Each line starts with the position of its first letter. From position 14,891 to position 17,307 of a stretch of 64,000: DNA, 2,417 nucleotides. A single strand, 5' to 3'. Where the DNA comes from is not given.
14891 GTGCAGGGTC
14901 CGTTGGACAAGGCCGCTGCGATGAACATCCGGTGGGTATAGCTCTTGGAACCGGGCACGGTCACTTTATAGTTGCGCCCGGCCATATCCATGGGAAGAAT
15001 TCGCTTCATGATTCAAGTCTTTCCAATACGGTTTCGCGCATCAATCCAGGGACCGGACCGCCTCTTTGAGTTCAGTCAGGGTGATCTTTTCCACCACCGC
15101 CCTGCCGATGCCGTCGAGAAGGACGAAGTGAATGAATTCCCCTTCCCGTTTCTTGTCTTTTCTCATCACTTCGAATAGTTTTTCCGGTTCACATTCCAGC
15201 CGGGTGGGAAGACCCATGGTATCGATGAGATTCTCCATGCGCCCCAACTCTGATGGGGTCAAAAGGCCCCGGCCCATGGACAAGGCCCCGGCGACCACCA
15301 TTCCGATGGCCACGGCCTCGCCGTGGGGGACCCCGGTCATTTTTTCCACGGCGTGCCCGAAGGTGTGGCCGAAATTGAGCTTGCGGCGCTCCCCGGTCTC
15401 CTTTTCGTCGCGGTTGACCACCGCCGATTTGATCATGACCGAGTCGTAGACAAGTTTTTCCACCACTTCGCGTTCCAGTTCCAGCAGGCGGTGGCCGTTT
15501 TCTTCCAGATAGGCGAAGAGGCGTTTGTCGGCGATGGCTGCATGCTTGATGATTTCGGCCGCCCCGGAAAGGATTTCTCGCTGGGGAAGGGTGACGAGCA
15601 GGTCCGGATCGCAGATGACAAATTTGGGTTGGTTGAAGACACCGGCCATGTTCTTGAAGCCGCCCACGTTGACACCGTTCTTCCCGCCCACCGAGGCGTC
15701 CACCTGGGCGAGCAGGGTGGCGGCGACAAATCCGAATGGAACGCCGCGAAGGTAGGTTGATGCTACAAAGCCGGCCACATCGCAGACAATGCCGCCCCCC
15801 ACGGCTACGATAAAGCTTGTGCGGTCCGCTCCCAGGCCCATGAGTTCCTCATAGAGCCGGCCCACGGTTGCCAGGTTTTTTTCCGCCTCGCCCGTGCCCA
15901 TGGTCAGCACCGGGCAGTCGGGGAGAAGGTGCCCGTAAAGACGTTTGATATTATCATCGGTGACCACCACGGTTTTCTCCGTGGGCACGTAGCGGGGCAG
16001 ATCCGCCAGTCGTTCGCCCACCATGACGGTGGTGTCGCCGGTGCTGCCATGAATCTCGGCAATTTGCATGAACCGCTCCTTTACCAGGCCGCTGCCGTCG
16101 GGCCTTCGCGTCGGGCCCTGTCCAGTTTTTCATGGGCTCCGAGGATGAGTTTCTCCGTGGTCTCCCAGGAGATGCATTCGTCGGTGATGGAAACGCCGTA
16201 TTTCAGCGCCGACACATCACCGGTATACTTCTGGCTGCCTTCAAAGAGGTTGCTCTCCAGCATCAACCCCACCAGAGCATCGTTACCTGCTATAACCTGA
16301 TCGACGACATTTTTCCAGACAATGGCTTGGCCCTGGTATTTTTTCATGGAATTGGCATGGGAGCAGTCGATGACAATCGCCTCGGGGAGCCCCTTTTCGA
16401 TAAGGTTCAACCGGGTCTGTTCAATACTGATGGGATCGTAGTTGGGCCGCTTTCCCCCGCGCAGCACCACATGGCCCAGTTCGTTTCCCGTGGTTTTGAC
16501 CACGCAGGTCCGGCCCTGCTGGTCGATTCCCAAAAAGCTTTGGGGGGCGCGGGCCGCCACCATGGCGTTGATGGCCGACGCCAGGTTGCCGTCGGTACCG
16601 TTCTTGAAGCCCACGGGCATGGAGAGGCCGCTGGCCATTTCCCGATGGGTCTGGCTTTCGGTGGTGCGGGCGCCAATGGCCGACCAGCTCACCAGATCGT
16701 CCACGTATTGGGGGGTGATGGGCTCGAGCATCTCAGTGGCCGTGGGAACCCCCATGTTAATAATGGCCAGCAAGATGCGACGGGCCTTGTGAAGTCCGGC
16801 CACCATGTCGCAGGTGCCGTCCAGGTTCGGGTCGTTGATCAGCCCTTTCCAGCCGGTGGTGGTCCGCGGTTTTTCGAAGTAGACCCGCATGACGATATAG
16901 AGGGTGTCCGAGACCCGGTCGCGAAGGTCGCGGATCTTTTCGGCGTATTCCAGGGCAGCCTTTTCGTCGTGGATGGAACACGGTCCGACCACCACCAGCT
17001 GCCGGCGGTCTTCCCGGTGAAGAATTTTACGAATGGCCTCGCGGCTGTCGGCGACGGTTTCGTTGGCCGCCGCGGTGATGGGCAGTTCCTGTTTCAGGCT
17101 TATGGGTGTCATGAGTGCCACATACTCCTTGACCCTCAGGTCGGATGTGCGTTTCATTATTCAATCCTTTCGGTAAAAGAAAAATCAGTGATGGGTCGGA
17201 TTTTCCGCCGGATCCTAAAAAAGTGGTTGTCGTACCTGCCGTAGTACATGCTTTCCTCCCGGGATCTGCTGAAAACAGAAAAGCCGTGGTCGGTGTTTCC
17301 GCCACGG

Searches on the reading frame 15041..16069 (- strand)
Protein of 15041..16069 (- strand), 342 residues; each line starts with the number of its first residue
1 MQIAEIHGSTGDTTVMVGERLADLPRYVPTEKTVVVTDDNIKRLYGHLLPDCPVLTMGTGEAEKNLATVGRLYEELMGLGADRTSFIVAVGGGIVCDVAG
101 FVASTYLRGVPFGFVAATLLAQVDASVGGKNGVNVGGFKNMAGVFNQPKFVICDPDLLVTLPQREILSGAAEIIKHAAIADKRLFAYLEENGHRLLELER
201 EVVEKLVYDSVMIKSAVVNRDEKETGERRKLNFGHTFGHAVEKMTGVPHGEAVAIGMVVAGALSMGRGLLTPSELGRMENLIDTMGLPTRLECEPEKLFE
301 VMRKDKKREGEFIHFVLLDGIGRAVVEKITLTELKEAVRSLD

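Call 6: search_protein_families(library=ncbifam, proteins=[window:15041-16069:-])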
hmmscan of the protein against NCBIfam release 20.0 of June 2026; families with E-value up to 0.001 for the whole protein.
window:15041-16069:- (342 aa): 9 families
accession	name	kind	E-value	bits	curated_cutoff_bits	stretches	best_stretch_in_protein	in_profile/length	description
TIGR01357.1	aroB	equivalog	1.4e-99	333.6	305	1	30-336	21-341/344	3-dehydroquinate synthase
TIGR04425.1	P_lya_rel_AroB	hypoth_equivalog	3.3e-76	256.6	400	1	7-328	2-330/348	AroB-related putative sugar phosphate phospholyase (cyclizing)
NF004852.0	PRK06203.1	equivalog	3.2e-56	190.9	333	1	54-341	91-391/407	3-dehydroquinate synthase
NF010556.0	PRK13951.1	equivalog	6.6e-56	190.2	560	1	30-334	185-485/492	bifunctional shikimate kinase AroK/3-dehydroquinate synthase AroB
NF010627.0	PRK14021.1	equivalog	1e-50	172.7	565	1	59-325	245-523/542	bifunctional shikimate kinase/3-dehydroquinate synthase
NF002022.0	PRK00843.1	equivalog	2.6e-08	33.3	413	1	33-189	37-189/350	NAD(P)-dependent glycerol-1-phosphate dehydrogenase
NF006941.0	PRK09423.1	subfamily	3.7e-06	26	336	0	82-172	83-171/367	glycerol dehydrogenase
TIGR03405.1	Phn_Fe-ADH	equivalog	4.7e-05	22.3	423.7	0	20-105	13-102/355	iron-containing alcohol dehydrogenase PsrA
NF041822.1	daptide_DH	equivalog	0.00028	19.9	300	0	62-103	38-74/363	daptide-type RiPP biosynthesis dehydogenase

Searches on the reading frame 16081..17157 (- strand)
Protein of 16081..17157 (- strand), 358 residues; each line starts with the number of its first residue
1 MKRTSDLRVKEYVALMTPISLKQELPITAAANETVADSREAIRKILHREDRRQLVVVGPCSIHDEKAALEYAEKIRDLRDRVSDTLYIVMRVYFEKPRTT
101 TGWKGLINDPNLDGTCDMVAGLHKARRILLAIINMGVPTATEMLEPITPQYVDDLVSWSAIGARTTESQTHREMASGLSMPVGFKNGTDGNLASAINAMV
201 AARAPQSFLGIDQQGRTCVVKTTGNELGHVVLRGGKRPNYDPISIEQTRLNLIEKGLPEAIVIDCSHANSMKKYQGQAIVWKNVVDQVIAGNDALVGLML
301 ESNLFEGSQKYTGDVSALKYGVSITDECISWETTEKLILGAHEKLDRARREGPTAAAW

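Call 6: search_protein_families(library=ncbifam, proteins=[window:16081-17157:-])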
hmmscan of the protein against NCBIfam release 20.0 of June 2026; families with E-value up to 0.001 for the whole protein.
window:16081-17157:- (358 aa): 6 families
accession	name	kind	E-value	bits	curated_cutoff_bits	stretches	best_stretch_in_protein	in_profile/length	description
NF009395.0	PRK12755.1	subfamily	1.5e-155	517.3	343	1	3-349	6-352/355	3-deoxy-7-phosphoheptulonate synthase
TIGR00034.1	aroFGH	equivalog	1e-142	475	173.2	1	6-345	2-338/342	3-deoxy-7-phosphoheptulonate synthase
NF009396.0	PRK12756.1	subfamily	3.3e-135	450.5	463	1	1-339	1-338/349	Trp-sensitive 3-deoxy-7-phosphoheptulonate synthase AroH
NF006723.0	PRK09261.1-1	equivalog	7.7e-131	436.1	568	1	3-347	4-347/351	3-deoxy-7-phosphoheptulonate synthase AroG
TIGR01361.1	DAHP_synth_Bsub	equivalog_domain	0.00052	19.5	267.75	0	50-193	23-146/260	3-deoxy-7-phosphoheptulonate synthase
NF006421.0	PRK08673.1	subfamily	0.00077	18.8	335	0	50-190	92-212/338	3-deoxy-7-phosphoheptulonate synthase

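Call 8: find_related_loci(query=window:16081-17157:-, collection=genome_contigs, flank=3000)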
Query window:16081-17157:- (358 aa) in genome_contigs; peptide patterns used: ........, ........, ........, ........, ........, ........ (x = any residue, [..] = any of these).
600 stretches matched a pattern (row limit reached: there are more); 599 encode a relative of the query (tblastn E <= 1e-3); the best 80 are kept; 80 distinct loci.
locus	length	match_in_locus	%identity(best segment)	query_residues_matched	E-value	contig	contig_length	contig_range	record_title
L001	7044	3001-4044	71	1-348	4e-171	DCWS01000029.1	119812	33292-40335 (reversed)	MAG TPA_asm: Desulfobacteraceae bacterium UBA2156 UBA2156_contig_135, whole genome shotgun sequence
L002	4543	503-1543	69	1-347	2e-163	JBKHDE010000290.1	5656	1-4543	MAG: Desulfococcaceae bacterium isolate D1M03_4 NODE_8089_length_5656_cov_6.871273, whole genome shotgun sequence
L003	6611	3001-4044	61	3-349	2e-146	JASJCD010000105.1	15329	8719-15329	MAG: Desulfobacterales bacterium isolate MO_140.B12 MO_140.c_2347, whole genome shotgun sequence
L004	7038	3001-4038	63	1-345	3e-142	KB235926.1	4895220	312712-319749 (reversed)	cyanobacterium PCC 7702 genomic scaffold Chl7702DRAFT_scaffold_0.1, whole genome shotgun sequence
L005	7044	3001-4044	59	1-348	4e-142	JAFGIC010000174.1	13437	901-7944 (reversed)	MAG: Deltaproteobacteria bacterium isolate Zod_Metabat.172 k87_4723939, whole genome shotgun sequence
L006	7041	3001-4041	59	1-345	2e-140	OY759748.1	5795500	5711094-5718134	MAG: uncultured Desulfobacter sp. isolate d0620cd2-44ed-4ad5-9930-dc425a2a51ce genome assembly, chromosome: 1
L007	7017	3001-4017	60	1-338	1e-136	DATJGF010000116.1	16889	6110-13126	MAG TPA_asm: Candidatus Limnocylindrales bacterium isolate SMAG_U15479 k141_9491063, whole genome shotgun sequence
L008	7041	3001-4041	58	1-346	6e-136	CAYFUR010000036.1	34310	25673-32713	MAG TPA_asm: uncultured Candidatus Sumerlaeota bacterium isolate ERP107533_co1_201 genome assembly, contig: NODE_543_len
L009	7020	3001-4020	57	6-345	4e-134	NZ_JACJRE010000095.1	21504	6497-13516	Tolypothrix sp. FACHB-123 contig95, whole genome shotgun sequence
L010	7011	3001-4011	57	9-345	3e-133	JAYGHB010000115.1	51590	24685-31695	Halotia wernerae UHCC 0503 NODE_144_length_51590_cov_34.092850, whole genome shotgun sequence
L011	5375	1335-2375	56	3-348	2e-133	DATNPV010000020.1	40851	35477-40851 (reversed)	MAG TPA_asm: Waterburya sp. isolate SMAG_U16490 k141_4342537, whole genome shotgun sequence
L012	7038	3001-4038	55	6-351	4e-133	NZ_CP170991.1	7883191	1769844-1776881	Nostoc sp. C117 chromosome, complete genome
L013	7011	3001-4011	56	9-345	1e-132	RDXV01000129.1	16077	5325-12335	MAG: Nostocales cyanobacterium isolate PH2015_10S_36_12 PH2015_10S_scaffold_184, whole genome shotgun sequence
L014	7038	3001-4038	57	1-345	1e-132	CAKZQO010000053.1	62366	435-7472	MAG TPA_asm: uncultured Spirochaeta sp. isolate SRR5214706_bin.118_CONCOCT_v1.1_MAG genome assembly, contig: ERZ1744544.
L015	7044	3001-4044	56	1-347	4e-132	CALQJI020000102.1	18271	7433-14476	MAG: Klebsiella pneumoniae isolate HRSG-E1-bin-52 genome assembly, contig: HRSG-H1-C1825, whole genome shotgun sequence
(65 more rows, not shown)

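Call 11: find_related_loci(query=window:16081-17157:-, collection=metagenome_contigs, flank=2500)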
Query window:16081-17157:- (358 aa) in metagenome_contigs; peptide patterns used: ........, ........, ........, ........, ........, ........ (x = any residue, [..] = any of these).
600 stretches matched a pattern (row limit reached: there are more); 598 encode a relative of the query (tblastn E <= 1e-3); the best 80 are kept; 80 distinct loci.
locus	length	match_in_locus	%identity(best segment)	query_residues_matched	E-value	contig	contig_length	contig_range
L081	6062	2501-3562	72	1-354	1e-176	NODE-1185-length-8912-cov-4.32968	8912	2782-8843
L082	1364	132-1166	71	1-345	0e+0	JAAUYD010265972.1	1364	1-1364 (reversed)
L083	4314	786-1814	67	3-345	5e-168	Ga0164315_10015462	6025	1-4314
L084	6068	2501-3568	63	1-353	5e-154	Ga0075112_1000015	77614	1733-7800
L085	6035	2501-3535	61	1-345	1e-146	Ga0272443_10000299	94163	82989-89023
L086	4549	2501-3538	59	1-345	6e-142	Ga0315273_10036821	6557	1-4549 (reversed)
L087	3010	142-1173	59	1-343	5e-147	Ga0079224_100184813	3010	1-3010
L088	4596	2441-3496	59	1-351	2e-139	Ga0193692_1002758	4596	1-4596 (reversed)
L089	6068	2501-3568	58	1-355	7e-137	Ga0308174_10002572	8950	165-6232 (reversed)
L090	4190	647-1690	59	1-347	2e-136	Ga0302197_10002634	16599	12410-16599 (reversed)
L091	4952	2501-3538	60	1-345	6e-135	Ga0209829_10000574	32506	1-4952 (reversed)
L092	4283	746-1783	60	1-345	7e-136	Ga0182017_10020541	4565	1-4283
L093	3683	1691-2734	57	1-347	6e-137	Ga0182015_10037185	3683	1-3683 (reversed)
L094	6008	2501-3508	59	2-336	3e-133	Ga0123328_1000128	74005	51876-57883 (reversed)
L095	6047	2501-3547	57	1-348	2e-132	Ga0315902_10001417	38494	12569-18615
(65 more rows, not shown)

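Call 29: find_homologous_proteins(query=window:16081-17157:-, max_evalue=1e-100)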
Query window:16081-17157:- (358 aa): 7924 proteins with E <= 1e-100 among 8000 candidates; the best 120 are listed.
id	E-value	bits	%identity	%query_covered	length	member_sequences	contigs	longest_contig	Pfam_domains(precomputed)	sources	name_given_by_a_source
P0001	9.0e-236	799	100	100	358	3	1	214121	PF00793.27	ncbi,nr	ncbi:MAG: 3-deoxy-7-phosphoheptulonate synthase [Desulfobacterales bacterium]|nr:3-deoxy-7-phosphohe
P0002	4.5e-207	705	88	100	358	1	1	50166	PF00793.27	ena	-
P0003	2.2e-195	667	82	100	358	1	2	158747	PF00793.27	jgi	jgi:3-deoxy-7-phosphoheptulonate synthase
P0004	1.5e-191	654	83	98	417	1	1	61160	PF00793.27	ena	-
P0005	4.6e-178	610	75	98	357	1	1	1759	PF00793.27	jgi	jgi:3-deoxy-7-phosphoheptulonate synthase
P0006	6.9e-176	603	76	97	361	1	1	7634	PF00793.27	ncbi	-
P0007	6.9e-175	599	76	96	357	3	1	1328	PF00793.27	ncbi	-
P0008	3.1e-174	597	75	97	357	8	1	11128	PF00793.27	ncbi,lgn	-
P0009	3.2e-174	597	75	96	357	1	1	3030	PF00793.27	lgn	-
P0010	9.8e-174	595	74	96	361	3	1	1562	PF00793.27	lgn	-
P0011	2.7e-171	587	74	99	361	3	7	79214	PF00793.27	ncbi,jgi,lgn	-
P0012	4.7e-171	587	72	97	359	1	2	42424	PF00793.27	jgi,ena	-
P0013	5.4e-171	586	73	97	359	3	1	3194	PF00793.27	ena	-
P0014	7.6e-171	586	72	97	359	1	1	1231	PF00793.27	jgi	jgi:3-deoxy-7-phosphoheptulonate synthase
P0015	2.9e-170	584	72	97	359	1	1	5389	PF00793.27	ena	-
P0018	9.7e-170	582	73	97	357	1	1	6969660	PF00793.27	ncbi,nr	ncbi:MAG: 3-deoxy-7-phosphoheptulonate synthase [Desulfobacterales bacterium]|nr:MAG: 3-deoxy-7-phos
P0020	1.5e-169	582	75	96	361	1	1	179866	PF00793.27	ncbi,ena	-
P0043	7.8e-168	576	71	96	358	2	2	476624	PF00793.27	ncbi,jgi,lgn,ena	-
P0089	2.1e-166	571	70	97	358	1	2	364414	PF00793.27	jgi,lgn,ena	-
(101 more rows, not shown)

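Call 30: find_encoding_contigs(protein=P0002, flank=3000, max_places=2)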
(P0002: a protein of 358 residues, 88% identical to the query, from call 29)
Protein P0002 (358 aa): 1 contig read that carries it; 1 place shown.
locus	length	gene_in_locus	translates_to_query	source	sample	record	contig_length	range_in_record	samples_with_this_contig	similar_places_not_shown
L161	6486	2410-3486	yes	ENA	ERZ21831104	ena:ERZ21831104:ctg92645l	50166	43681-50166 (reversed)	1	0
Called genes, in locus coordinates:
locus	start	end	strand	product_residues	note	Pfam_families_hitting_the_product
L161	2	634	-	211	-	?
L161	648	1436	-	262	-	PF00474:SSF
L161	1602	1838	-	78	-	-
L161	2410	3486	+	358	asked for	PF00793:DAHP_synth_1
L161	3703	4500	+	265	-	PF01761:DHQ_synthase, PF24621:DHQS_C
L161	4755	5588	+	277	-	PF08501:Shikimate_dh_N, PF01488:Shikimate_DH, PF18317:SDH_C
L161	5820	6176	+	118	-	PF00275:EPSP_synthase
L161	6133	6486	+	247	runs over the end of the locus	PF00275:EPSP_synthase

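Call 31: find_encoding_contigs(protein=P0003, flank=3000, max_places=2)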
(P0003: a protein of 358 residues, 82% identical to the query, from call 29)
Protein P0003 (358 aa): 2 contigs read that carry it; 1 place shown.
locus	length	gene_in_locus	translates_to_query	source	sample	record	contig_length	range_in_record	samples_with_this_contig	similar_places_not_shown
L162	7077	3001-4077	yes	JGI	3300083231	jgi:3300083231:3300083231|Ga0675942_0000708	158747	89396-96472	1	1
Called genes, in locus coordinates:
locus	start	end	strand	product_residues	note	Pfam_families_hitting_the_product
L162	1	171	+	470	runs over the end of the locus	PF03951:Gln-synt_N, PF00120:Gln-synt_C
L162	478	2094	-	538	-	PF00474:SSF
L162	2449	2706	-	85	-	-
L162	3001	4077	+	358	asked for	PF00793:DAHP_synth_1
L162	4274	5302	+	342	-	PF01761:DHQ_synthase, PF24621:DHQS_C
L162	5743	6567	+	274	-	PF08501:Shikimate_dh_N, PF01488:Shikimate_DH (weak), PF18317:SDH_C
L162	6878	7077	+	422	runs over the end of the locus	PF00275:EPSP_synthase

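Call 32: find_encoding_contigs(protein=P0004, flank=3000, max_places=2)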
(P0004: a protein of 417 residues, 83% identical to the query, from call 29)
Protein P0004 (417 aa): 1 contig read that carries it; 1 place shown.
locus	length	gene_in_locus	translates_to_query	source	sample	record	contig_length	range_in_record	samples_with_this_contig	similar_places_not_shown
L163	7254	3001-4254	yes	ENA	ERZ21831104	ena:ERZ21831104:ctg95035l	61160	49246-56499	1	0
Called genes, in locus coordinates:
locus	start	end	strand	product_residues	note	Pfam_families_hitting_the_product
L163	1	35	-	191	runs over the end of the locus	PF00881:Nitroreductase, PF14512:TM1586_NiRdase (faint), PF00881:Nitroreductase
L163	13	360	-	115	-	PF01725:Ham1p_like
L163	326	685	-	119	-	PF01725:Ham1p_like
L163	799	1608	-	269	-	PF00474:SSF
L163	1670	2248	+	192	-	-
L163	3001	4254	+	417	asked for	PF00793:DAHP_synth_1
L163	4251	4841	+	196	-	PF01761:DHQ_synthase, PF24621:DHQS_C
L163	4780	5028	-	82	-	-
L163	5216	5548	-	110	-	-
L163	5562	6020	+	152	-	PF18317:SDH_C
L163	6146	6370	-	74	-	-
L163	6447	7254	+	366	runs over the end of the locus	PF00275:EPSP_synthase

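Call 33: find_encoding_contigs(protein=P0011, flank=2000, max_places=3)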
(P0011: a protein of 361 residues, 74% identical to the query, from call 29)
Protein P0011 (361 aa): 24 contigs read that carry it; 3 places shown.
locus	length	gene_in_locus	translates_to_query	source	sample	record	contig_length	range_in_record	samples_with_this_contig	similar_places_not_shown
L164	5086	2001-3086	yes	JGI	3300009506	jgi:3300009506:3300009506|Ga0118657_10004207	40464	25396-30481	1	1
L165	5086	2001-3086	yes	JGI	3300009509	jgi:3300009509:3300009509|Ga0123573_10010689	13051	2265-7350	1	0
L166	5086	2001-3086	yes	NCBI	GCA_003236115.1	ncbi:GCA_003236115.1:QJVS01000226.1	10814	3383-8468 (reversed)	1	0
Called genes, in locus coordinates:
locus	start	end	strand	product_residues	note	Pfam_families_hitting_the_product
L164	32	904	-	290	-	PF00793:DAHP_synth_1, PF03102:NeuB (weak)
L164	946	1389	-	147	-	PF19571:ACT_8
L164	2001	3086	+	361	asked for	PF00793:DAHP_synth_1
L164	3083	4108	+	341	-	PF01761:DHQ_synthase, PF24621:DHQS_C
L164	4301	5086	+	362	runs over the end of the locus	PF01817:CM_2, PF08501:Shikimate_dh_N, PF01488:Shikimate_DH (weak), PF18317:SDH_C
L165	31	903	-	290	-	PF00793:DAHP_synth_1, PF03102:NeuB (weak)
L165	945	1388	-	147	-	PF19571:ACT_8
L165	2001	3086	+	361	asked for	PF00793:DAHP_synth_1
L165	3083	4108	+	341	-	PF01761:DHQ_synthase, PF24621:DHQS_C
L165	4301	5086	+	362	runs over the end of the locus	PF01817:CM_2, PF08501:Shikimate_dh_N, PF01488:Shikimate_DH (weak), PF18317:SDH_C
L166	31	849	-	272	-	PF00793:DAHP_synth_1, PF03102:NeuB (weak)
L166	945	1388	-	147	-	PF19571:ACT_8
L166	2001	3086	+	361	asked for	PF00793:DAHP_synth_1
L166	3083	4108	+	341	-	PF01761:DHQ_synthase, PF24621:DHQS_C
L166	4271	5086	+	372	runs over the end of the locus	PF01817:CM_2, PF08501:Shikimate_dh_N, PF01488:Shikimate_DH (weak), PF18317:SDH_C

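Call 34: find_encoding_contigs(protein=P0018, flank=2000, max_places=1)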
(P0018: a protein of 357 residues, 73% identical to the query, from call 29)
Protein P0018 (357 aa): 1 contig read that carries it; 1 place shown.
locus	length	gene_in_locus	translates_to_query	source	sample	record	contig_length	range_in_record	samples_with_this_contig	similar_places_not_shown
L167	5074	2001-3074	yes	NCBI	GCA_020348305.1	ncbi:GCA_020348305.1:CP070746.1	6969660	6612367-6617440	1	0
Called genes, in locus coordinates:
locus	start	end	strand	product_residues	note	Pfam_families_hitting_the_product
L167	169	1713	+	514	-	PF00501:AMP-binding, PF13193:AMP-binding_C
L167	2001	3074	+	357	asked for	PF00793:DAHP_synth_1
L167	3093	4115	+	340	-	PF01761:DHQ_synthase, PF24621:DHQS_C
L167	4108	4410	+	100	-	PF01817:CM_2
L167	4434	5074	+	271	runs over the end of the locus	PF08501:Shikimate_dh_N, PF01488:Shikimate_DH (weak), PF18317:SDH_C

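Call 35: find_encoding_contigs(protein=P0020, flank=2000, max_places=1)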
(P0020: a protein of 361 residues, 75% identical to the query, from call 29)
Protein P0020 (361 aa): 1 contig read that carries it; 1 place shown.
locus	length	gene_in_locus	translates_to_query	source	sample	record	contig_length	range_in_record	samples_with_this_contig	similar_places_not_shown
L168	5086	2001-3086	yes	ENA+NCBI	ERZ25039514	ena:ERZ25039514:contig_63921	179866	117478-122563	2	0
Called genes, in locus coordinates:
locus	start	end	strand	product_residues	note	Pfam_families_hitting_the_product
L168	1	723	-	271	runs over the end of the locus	PF00793:DAHP_synth_1, PF03102:NeuB (weak)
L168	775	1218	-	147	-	PF01842:ACT (faint), PF19571:ACT_8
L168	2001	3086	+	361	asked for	PF00793:DAHP_synth_1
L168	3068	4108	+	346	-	PF01761:DHQ_synthase, PF24621:DHQS_C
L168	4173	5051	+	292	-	PF01817:CM_2, PF08501:Shikimate_dh_N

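Call 36: find_encoding_contigs(protein=P0012, flank=2000, max_places=2)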
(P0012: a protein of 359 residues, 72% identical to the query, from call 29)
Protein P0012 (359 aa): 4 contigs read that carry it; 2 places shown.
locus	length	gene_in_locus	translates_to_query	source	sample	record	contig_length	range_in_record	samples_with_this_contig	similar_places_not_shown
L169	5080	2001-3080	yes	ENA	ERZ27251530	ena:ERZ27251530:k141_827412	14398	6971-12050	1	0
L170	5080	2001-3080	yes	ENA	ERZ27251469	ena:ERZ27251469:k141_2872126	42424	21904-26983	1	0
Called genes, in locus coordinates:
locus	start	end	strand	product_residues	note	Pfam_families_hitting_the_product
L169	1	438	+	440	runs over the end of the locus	PF00069:Pkinase, PF07714:PK_Tyr_Ser-Thr, PF03109:ABC1 (weak), PF00027:cNMP_binding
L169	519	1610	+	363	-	PF00481:PP2C, PF13672:PP2C_2, PF07228:SpoIIE, PF07238:PilZ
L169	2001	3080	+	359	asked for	PF00793:DAHP_synth_1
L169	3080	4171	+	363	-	PF01761:DHQ_synthase, PF24621:DHQS_C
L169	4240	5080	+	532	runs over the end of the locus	PF01202:SKI, PF13189:Cytidylate_kin2 (faint), PF13207:AAA_17 (weak), PF13238:AAA_18 (weak), PF13671:AAA_33 (weak), PF01761:DHQ_synthase, PF24621:DHQS_C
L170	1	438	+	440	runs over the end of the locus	PF00069:Pkinase, PF07714:PK_Tyr_Ser-Thr, PF03109:ABC1 (weak), PF00027:cNMP_binding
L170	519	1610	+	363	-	PF00481:PP2C, PF13672:PP2C_2, PF07228:SpoIIE, PF07238:PilZ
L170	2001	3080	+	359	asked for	PF00793:DAHP_synth_1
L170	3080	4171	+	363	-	PF01761:DHQ_synthase, PF24621:DHQS_C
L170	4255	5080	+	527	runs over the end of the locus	PF01202:SKI, PF13189:Cytidylate_kin2 (faint), PF13207:AAA_17 (weak), PF13238:AAA_18 (weak), PF13671:AAA_33 (weak), PF01761:DHQ_synthase, PF24621:DHQS_C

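Call 37: find_encoding_contigs(protein=P0043, flank=2000, max_places=2)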
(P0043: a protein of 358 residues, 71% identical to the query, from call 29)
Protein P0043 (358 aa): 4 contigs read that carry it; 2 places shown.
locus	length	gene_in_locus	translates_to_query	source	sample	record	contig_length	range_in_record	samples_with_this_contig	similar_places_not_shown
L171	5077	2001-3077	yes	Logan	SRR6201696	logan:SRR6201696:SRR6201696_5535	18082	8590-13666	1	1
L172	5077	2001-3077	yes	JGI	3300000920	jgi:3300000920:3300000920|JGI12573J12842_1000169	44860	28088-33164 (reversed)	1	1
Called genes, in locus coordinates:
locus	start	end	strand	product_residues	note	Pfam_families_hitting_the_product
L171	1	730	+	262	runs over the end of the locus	PF01487:DHquinase_I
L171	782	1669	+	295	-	PF08501:Shikimate_dh_N, PF01488:Shikimate_DH, PF03435:Sacchrp_dh_NADP (weak), PF18317:SDH_C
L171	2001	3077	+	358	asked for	PF00793:DAHP_synth_1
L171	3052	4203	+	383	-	PF01761:DHQ_synthase, PF24621:DHQS_C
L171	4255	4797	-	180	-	PF13238:AAA_18, PF01202:SKI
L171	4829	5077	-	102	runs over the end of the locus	PF21476:PF0610-like_N, PF23470:Zn_ribbon_PF0610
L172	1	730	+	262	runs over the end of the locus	PF01487:DHquinase_I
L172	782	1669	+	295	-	PF08501:Shikimate_dh_N, PF01488:Shikimate_DH, PF03435:Sacchrp_dh_NADP (weak), PF18317:SDH_C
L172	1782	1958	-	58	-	-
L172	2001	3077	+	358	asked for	PF00793:DAHP_synth_1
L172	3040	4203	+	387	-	PF01761:DHQ_synthase, PF24621:DHQS_C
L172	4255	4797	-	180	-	PF13238:AAA_18, PF01202:SKI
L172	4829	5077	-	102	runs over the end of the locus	PF21476:PF0610-like_N, PF23470:Zn_ribbon_PF0610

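Call 38: find_encoding_contigs(protein=P0089, flank=2000, max_places=2)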
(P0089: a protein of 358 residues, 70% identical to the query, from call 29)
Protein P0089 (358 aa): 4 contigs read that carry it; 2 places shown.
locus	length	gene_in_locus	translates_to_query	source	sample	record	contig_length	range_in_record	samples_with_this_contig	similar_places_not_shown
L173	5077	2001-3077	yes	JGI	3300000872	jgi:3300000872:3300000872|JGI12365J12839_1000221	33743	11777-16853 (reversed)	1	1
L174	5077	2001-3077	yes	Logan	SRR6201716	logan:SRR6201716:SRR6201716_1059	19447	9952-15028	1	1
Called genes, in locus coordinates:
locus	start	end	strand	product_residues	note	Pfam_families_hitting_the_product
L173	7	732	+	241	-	PF01487:DHquinase_I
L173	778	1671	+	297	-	PF08501:Shikimate_dh_N, PF01488:Shikimate_DH, PF03435:Sacchrp_dh_NADP (weak), PF18317:SDH_C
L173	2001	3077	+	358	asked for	PF00793:DAHP_synth_1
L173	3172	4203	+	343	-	PF01761:DHQ_synthase, PF24621:DHQS_C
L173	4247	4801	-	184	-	PF13238:AAA_18, PF01202:SKI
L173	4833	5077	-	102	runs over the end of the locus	PF21476:PF0610-like_N, PF23470:Zn_ribbon_PF0610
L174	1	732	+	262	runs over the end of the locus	PF01487:DHquinase_I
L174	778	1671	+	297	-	PF08501:Shikimate_dh_N, PF01488:Shikimate_DH, PF03435:Sacchrp_dh_NADP (weak), PF18317:SDH_C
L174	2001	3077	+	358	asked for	PF00793:DAHP_synth_1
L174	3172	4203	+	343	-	PF01761:DHQ_synthase, PF24621:DHQS_C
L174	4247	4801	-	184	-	PF13238:AAA_18, PF01202:SKI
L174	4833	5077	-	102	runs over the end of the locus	PF21476:PF0610-like_N, PF23470:Zn_ribbon_PF0610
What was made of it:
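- No candidate regulator gene is linked to the element across the loci (calls 30-38).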
